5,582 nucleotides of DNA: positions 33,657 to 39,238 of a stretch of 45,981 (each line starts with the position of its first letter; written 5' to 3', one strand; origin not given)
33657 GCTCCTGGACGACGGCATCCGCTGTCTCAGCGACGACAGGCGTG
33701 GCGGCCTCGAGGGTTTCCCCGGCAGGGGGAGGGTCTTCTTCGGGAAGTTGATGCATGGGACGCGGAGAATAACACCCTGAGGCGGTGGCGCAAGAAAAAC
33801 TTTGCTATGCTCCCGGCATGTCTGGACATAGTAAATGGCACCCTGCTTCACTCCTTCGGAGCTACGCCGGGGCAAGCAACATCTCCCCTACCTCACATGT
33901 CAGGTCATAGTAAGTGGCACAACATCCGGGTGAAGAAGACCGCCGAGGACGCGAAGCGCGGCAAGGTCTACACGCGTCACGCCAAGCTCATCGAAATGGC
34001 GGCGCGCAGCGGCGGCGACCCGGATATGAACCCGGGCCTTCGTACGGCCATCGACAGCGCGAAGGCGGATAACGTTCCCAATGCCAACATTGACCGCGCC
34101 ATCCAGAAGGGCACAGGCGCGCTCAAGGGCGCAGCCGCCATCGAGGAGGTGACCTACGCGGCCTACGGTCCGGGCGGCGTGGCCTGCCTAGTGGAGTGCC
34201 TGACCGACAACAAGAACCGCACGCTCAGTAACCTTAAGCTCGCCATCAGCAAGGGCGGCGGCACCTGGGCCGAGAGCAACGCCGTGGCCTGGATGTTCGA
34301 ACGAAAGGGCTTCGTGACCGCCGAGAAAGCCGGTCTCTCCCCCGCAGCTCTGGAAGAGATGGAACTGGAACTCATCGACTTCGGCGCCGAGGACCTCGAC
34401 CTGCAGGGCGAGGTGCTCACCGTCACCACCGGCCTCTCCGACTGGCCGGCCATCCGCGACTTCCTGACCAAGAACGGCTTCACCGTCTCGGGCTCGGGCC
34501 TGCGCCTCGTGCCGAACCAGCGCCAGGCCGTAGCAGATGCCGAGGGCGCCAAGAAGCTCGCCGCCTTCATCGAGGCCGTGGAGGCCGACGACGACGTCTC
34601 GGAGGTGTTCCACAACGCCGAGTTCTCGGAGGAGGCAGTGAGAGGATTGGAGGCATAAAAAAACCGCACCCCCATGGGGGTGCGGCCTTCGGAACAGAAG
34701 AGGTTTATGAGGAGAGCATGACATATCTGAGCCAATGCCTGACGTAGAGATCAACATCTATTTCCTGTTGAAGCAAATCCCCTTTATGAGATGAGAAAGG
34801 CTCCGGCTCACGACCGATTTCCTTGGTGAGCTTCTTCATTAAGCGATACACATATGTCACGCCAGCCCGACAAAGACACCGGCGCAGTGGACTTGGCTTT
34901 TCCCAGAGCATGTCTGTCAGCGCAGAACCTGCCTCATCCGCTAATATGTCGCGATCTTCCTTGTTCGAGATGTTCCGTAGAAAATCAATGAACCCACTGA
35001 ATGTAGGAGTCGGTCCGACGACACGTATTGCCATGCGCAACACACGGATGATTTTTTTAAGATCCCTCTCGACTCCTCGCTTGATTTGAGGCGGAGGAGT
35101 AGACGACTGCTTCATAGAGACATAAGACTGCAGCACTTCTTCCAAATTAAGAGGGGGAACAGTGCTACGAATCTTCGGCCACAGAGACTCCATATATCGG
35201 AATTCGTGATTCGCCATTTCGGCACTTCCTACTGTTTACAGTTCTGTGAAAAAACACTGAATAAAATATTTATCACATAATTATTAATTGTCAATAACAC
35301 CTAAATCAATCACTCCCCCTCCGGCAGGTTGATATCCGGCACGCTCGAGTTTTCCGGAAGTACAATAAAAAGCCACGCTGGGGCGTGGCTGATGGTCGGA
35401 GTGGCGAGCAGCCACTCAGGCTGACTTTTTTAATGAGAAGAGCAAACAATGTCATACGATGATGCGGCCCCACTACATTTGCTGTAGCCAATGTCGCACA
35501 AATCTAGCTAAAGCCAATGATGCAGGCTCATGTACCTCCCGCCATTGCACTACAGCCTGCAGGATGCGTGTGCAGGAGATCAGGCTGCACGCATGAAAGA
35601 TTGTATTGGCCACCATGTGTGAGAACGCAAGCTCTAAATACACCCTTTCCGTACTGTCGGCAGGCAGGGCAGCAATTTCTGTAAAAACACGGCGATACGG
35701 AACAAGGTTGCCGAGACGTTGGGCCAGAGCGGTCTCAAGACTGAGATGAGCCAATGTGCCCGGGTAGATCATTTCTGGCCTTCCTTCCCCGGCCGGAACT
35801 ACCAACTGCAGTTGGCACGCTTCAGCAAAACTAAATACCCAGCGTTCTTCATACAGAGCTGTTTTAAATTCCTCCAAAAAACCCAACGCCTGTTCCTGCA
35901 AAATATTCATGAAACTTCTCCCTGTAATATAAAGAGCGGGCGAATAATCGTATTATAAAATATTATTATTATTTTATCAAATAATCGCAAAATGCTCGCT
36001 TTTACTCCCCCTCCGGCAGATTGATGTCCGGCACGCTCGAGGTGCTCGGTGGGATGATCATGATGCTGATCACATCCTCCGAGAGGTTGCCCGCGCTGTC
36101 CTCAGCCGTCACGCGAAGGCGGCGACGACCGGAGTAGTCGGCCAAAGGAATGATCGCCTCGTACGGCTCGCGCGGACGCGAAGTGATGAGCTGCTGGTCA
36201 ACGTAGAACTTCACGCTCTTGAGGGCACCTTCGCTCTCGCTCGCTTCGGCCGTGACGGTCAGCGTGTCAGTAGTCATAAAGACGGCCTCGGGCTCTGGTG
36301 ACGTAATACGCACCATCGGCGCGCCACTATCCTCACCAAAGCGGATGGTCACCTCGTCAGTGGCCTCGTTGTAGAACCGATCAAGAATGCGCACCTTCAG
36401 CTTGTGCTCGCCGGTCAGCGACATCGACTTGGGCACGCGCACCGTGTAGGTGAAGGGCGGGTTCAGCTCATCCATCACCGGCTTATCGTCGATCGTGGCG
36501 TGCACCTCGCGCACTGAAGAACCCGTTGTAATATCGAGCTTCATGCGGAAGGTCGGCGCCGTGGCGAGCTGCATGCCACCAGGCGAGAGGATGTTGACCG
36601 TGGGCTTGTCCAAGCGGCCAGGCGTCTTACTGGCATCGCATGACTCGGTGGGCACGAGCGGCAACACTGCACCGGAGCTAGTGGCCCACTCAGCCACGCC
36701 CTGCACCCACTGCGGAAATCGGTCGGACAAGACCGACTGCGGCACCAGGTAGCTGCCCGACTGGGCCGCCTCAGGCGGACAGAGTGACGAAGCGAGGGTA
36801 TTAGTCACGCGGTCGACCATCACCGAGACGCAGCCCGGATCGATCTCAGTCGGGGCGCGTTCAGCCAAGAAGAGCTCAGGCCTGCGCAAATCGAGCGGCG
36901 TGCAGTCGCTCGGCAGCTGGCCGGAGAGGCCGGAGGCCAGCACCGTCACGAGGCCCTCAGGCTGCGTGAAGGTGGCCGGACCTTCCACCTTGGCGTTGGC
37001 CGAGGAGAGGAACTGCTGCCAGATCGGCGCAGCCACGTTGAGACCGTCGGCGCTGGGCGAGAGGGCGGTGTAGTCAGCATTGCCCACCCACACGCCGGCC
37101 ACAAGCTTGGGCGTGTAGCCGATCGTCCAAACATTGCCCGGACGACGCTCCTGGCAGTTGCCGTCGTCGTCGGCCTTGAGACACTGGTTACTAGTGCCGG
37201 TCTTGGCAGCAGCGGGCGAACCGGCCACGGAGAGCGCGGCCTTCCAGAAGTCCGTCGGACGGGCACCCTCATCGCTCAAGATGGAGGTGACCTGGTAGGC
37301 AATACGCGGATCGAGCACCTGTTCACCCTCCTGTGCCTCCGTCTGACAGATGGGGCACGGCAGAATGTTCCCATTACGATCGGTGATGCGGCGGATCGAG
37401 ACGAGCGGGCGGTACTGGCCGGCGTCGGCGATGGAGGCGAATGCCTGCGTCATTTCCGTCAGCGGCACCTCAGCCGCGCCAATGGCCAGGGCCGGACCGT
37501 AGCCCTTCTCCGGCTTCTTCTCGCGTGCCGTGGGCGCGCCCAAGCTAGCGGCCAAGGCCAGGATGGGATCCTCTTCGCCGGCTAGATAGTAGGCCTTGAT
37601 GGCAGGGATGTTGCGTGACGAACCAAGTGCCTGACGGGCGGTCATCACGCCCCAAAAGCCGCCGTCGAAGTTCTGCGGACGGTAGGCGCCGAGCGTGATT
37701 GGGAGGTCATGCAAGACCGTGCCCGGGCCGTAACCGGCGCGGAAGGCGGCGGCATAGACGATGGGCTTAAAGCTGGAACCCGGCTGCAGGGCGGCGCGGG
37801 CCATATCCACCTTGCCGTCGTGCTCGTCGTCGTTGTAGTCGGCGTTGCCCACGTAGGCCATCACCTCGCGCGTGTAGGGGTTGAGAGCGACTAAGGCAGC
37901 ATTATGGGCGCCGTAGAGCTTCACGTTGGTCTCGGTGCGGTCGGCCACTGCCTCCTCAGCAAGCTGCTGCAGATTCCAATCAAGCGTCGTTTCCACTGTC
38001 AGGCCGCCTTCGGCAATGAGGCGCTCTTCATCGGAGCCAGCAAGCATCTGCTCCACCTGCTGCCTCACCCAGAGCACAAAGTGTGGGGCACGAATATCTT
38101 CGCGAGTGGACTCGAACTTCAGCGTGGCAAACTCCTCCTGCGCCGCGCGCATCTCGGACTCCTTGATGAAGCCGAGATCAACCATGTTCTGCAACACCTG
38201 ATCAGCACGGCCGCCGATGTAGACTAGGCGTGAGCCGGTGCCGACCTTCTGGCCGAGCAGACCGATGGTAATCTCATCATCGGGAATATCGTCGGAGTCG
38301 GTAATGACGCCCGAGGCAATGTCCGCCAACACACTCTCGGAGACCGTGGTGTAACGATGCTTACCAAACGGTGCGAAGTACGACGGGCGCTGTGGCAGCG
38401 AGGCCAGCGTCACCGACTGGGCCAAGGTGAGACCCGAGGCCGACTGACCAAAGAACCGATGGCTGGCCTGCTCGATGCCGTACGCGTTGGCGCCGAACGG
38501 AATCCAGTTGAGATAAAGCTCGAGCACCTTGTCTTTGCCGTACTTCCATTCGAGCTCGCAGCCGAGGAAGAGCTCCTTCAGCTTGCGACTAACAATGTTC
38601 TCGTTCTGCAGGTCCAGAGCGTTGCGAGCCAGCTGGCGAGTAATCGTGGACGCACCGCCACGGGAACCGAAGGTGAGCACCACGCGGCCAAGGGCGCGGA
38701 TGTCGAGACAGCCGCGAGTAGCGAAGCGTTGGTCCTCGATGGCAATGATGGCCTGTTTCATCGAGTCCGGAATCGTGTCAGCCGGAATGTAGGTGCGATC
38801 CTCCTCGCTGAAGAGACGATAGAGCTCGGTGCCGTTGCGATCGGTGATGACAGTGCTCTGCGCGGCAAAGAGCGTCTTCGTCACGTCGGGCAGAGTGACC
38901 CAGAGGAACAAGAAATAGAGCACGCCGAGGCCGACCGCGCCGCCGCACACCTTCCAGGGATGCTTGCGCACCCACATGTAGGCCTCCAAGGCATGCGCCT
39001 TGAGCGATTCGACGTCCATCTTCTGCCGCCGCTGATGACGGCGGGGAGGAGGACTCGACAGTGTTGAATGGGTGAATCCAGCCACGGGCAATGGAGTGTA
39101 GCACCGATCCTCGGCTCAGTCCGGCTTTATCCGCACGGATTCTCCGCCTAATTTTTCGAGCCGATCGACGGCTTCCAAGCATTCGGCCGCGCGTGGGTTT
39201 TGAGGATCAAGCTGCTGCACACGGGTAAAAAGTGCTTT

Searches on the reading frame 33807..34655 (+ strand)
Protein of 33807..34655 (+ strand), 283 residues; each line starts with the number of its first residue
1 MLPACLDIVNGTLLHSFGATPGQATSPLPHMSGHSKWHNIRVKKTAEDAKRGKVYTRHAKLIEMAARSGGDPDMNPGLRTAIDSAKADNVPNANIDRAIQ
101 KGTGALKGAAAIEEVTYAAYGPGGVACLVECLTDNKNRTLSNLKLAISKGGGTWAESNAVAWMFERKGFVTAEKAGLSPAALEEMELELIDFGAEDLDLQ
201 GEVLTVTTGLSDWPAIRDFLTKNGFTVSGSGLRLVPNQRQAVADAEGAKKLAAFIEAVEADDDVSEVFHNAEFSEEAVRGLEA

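Call 56: search_protein_families(library=pfam, proteins=[window:33807-34655:+], max_evalue=0.00001)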
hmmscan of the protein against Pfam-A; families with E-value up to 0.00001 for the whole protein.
window:33807-34655:+ (283 aa): 2 families
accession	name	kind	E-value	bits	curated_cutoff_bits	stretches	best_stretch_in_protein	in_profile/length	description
PF01709.26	Transcrip_reg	-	1.5e-43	148.7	27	1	113-271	2-160/160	TACO1/YebC second and third domain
PF20772.2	TACO1_YebC_N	-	5.8e-29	100.8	36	1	35-104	1-72/73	TACO1/YebC protein N-terminal domain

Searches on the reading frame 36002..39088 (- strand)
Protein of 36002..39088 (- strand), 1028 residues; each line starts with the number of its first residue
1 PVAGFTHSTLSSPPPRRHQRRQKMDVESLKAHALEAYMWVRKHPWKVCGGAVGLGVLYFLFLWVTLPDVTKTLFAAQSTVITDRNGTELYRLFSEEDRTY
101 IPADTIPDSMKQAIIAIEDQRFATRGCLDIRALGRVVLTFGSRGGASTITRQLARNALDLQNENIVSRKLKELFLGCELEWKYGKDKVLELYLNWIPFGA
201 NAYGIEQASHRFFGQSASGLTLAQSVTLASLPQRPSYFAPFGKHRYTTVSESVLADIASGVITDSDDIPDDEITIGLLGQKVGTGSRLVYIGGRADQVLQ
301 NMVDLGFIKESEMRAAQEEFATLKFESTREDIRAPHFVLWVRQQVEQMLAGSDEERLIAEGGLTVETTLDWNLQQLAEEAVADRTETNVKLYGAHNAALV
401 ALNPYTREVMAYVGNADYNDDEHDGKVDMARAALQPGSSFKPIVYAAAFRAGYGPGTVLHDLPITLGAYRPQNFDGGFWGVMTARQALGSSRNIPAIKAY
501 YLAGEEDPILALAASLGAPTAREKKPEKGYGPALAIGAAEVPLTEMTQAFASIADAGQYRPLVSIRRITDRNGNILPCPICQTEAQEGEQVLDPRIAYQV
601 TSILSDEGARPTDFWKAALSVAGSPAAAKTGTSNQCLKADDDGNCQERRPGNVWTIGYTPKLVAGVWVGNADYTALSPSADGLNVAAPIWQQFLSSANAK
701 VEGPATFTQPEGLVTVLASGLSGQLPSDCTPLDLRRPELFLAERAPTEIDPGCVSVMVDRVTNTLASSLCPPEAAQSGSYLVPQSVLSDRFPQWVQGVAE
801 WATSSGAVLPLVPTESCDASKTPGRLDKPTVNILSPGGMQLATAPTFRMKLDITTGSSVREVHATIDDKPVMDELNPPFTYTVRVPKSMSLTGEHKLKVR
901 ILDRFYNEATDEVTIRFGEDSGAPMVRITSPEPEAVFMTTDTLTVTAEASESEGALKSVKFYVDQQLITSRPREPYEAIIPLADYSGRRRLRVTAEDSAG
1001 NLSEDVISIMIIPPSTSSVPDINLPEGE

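Call 56: search_protein_families(library=pfam, proteins=[window:36002-39088:-], max_evalue=0.00001)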
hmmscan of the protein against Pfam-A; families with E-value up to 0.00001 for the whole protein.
window:36002-39088:- (1028 aa): 3 families
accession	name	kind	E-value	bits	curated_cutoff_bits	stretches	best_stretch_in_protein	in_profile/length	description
PF00912.28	Transgly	-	7e-44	149.8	27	1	87-247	3-166/178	Transglycosylase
PF00905.27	Transpeptidase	-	6.4e-23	81.8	22.1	1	398-693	2-297/299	Penicillin binding protein transpeptidase domain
PF17957.7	Big_7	-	4.4e-15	56.5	24.1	1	924-981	1-57/70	Bacterial Ig domain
